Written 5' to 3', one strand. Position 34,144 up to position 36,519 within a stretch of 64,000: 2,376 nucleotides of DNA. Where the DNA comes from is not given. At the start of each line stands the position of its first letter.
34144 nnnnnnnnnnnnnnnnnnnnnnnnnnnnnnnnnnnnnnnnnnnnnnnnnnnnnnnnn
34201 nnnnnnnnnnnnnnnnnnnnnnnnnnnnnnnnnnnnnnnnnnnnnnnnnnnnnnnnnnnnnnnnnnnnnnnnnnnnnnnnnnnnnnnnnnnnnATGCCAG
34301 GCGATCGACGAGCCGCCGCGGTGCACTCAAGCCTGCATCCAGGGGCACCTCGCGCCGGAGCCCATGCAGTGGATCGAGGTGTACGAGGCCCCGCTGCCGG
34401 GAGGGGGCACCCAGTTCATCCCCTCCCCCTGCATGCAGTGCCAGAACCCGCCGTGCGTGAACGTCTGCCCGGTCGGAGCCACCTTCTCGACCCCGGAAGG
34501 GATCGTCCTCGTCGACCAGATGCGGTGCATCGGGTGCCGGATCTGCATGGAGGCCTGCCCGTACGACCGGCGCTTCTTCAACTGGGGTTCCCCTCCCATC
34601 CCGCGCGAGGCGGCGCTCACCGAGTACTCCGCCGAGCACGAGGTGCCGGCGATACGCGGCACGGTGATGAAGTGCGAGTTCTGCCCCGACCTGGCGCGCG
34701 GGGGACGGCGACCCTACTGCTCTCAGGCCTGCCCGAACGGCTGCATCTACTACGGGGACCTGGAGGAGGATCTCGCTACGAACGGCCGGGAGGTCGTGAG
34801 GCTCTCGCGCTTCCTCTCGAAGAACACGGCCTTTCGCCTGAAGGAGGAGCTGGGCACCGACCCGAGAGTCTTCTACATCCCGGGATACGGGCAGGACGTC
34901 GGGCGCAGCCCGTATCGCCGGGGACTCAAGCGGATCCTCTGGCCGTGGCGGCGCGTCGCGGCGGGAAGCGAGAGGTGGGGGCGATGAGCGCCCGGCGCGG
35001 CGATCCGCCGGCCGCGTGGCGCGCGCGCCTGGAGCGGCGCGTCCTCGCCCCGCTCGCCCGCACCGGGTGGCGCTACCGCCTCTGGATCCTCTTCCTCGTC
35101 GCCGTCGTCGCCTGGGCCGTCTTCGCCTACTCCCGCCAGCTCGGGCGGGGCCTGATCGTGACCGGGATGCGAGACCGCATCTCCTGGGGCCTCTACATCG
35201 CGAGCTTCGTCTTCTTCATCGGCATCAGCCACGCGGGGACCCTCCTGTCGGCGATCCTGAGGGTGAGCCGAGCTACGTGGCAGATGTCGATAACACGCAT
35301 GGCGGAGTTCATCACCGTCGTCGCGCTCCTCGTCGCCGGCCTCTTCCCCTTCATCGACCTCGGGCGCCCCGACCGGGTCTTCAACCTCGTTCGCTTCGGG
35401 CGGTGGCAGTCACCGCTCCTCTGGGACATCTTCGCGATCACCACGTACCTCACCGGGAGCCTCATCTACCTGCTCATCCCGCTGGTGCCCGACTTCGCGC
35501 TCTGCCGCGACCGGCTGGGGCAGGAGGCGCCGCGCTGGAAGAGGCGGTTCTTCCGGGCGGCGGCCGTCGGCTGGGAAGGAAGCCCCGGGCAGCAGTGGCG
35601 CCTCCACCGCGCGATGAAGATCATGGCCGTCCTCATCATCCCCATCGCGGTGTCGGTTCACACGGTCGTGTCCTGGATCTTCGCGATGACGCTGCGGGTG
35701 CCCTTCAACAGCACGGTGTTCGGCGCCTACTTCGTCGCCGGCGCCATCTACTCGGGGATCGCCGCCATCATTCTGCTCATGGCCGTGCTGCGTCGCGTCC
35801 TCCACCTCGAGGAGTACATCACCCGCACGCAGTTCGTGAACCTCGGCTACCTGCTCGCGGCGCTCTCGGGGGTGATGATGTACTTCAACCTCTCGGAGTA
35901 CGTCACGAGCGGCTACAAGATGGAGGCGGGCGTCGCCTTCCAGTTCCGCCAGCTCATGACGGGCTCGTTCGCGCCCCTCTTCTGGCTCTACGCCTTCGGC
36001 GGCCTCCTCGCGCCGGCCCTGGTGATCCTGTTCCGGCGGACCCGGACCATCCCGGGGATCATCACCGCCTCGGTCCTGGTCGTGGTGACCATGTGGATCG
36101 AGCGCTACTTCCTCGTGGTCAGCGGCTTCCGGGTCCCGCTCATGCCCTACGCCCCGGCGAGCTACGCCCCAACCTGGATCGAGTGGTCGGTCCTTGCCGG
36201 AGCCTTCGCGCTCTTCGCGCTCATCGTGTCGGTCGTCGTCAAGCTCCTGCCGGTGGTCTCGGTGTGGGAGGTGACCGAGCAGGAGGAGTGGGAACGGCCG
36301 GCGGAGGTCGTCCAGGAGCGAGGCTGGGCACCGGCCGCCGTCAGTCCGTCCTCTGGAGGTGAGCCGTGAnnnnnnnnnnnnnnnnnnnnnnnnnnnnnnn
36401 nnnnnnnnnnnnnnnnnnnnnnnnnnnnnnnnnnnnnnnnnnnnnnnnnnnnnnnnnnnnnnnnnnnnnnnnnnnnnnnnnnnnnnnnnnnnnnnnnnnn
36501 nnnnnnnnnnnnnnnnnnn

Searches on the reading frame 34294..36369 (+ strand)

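Call 102: search_protein_families(library=pfam, proteins=[window:34294-36369:+], max_evalue=0.001)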
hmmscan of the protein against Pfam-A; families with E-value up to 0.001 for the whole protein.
window:34294-36369:+ (691 aa): 1 family
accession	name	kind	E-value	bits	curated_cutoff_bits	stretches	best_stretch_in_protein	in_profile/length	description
PF03916.19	NrfD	-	9.8e-35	121.1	25.8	1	289-612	2-309/313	Polysulphide reductase, NrfD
